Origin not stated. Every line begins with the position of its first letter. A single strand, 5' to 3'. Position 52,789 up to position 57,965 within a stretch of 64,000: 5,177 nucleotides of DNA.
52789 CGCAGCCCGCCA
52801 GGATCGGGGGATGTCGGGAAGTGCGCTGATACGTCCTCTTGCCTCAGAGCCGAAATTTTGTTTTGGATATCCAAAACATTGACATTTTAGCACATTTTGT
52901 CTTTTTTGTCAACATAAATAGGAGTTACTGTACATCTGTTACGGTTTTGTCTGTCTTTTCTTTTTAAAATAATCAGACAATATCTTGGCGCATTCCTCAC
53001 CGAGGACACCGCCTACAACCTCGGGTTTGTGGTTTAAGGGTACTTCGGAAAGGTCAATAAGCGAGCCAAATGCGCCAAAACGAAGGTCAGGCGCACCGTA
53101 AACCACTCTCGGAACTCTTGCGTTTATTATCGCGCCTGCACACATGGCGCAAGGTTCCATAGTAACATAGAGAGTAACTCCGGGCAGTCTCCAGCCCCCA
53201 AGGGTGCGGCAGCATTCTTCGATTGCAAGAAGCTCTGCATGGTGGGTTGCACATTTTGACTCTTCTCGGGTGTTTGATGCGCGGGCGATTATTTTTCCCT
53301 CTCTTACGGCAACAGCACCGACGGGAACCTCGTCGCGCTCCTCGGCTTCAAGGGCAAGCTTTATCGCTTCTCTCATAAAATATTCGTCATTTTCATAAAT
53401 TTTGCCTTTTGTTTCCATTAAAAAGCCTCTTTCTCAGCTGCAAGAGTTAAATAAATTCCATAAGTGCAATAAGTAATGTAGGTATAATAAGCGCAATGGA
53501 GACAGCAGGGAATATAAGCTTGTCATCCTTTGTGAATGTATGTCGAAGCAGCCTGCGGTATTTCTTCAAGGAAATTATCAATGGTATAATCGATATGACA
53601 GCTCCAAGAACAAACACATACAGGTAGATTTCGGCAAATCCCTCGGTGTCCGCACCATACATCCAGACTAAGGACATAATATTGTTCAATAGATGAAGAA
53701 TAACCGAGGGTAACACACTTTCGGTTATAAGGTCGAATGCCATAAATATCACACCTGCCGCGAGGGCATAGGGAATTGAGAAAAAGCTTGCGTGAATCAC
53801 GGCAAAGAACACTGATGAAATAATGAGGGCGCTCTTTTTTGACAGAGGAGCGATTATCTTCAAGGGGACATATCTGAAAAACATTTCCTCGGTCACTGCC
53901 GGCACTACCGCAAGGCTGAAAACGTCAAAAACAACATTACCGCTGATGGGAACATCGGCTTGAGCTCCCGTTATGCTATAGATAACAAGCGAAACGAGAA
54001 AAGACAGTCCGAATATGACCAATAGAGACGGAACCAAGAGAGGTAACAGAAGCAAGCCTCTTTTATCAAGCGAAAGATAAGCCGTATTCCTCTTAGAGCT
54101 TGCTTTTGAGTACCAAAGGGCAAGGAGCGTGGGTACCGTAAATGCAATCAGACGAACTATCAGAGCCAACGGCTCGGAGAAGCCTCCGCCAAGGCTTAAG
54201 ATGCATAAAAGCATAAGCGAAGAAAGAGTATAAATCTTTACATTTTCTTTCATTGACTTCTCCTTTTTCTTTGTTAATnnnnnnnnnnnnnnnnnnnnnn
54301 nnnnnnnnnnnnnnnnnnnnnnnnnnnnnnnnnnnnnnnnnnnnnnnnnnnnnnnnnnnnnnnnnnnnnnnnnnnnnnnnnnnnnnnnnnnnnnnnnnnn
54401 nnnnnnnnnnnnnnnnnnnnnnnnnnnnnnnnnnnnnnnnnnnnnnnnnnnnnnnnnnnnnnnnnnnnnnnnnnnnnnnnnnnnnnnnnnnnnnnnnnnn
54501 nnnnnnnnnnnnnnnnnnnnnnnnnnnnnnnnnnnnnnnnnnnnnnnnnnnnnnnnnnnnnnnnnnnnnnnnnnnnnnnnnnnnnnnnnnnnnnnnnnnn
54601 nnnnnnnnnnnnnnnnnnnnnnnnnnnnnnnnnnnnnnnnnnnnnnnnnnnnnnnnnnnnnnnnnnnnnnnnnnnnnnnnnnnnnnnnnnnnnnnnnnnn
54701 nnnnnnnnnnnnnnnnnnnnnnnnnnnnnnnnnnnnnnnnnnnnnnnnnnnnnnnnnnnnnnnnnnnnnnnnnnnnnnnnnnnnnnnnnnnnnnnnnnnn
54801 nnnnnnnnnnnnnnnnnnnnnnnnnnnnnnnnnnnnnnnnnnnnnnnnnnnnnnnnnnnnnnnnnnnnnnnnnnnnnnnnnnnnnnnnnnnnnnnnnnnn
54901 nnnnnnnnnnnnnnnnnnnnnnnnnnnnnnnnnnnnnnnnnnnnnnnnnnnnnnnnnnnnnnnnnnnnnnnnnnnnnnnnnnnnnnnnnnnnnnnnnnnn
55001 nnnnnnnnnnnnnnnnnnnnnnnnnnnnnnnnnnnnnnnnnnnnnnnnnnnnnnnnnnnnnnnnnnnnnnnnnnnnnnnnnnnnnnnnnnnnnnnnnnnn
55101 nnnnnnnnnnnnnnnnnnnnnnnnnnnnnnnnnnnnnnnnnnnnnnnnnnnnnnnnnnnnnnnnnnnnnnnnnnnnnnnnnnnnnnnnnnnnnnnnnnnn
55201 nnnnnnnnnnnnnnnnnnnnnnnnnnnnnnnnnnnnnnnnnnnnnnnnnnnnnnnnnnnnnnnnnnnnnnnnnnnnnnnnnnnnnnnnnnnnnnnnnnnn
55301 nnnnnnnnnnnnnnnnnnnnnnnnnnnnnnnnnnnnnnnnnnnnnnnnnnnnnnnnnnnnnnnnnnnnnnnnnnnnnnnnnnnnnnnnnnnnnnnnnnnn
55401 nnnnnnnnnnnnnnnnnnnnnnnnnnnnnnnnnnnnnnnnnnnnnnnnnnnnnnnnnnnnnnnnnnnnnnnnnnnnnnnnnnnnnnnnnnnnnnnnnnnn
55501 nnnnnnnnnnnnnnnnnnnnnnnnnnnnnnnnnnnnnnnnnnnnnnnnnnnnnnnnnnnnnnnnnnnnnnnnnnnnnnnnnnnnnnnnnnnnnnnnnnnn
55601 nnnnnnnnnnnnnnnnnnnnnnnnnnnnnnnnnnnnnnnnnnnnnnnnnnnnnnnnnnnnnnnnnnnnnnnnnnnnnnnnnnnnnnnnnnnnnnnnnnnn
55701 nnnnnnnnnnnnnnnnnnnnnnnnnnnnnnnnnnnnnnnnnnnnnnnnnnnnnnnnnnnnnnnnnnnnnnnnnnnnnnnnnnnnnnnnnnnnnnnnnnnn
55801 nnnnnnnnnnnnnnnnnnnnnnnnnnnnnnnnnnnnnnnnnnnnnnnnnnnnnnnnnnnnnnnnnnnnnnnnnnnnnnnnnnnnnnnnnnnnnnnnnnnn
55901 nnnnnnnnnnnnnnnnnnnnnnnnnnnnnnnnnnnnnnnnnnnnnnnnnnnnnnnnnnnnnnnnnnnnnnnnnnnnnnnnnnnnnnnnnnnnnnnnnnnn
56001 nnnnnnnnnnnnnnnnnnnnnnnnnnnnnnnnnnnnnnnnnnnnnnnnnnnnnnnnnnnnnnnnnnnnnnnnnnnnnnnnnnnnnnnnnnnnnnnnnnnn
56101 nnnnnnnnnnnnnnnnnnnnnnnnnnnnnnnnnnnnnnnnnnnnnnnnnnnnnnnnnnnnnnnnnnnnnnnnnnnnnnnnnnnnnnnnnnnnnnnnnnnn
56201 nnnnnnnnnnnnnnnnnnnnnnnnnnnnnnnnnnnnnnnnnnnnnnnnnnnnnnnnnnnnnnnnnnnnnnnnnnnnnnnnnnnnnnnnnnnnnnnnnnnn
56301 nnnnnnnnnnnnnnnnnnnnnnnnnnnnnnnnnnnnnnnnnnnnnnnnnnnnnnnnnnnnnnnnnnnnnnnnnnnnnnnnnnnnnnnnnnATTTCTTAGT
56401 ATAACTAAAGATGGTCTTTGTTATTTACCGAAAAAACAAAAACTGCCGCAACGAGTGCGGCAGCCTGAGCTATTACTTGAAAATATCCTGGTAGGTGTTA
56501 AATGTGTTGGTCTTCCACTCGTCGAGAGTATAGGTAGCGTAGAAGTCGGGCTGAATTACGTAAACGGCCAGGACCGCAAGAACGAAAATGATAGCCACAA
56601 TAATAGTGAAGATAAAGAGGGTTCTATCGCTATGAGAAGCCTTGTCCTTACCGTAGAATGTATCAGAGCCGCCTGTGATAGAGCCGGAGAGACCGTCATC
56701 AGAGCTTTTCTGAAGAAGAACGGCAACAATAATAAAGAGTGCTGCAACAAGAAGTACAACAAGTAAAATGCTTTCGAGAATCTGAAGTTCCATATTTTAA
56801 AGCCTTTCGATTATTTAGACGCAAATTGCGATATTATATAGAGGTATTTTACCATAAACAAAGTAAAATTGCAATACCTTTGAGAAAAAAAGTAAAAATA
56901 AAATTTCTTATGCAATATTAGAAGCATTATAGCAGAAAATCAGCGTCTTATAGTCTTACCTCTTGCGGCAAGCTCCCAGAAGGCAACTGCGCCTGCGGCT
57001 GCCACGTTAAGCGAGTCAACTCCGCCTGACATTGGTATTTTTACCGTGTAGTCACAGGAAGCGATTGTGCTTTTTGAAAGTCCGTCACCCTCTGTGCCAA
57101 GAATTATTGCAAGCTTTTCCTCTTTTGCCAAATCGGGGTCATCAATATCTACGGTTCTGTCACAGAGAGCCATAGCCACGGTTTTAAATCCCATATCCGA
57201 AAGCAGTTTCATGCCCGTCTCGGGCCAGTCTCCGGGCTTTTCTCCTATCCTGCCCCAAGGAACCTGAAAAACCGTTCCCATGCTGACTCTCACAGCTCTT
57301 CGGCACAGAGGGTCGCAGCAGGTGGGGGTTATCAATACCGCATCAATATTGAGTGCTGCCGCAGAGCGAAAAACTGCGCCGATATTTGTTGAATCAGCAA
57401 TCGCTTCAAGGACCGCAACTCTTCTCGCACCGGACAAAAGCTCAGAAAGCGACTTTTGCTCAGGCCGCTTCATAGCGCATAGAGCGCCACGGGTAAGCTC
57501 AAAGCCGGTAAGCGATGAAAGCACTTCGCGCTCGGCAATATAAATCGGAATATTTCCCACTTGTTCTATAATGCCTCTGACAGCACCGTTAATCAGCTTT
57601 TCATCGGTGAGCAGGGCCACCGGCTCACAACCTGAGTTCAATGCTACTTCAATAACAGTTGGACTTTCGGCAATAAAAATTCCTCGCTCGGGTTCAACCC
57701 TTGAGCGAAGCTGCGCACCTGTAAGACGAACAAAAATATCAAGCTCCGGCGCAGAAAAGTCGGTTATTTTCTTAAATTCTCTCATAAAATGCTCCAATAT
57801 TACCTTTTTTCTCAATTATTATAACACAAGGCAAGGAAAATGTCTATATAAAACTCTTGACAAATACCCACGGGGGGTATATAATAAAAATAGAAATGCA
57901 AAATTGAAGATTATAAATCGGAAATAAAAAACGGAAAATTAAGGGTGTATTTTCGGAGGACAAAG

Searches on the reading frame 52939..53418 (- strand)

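Call 82: search_protein_families(library=pfam, proteins=[window:52939-53418:-], max_evalue=0.0001)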
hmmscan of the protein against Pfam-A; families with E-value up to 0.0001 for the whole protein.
window:52939-53418:- (159 aa): 3 families
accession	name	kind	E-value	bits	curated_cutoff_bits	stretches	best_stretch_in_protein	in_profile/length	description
PF14437.12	MafB19-deam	-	3e-38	131.4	27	1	10-155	2-142/142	MafB19-like deaminase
PF00383.29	dCMP_cyt_deam_1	-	1.9e-31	108.4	25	1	9-108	2-101/102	Cytidine and deoxycytidylate deaminase zinc-binding region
PF14439.12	Bd3614-deam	-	6.1e-10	39.5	38.5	1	27-111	5-92/113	Bd3614-like deaminase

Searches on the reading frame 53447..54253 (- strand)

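Call 82: search_protein_families(library=pfam, proteins=[window:53447-54253:-], max_evalue=0.0001)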
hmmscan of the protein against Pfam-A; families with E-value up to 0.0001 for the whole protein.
window:53447-54253:- (268 aa): 1 family
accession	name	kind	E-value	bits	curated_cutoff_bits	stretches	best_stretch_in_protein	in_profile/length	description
PF02517.21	Rce1-like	-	3e-15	56.7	22.4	1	107-193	4-93/93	Type II CAAX prenyl endopeptidase Rce1-like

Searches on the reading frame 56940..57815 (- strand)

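Call 82: search_protein_families(library=pfam, proteins=[window:56940-57815:-], max_evalue=0.0001)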
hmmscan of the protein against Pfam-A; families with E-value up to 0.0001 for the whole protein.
window:56940-57815:- (291 aa): 1 family
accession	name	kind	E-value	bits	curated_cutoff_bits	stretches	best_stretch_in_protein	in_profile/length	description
PF00588.24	SpoU_methylase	-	1.3e-31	110.1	29.7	1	133-279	3-141/142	SpoU rRNA Methylase family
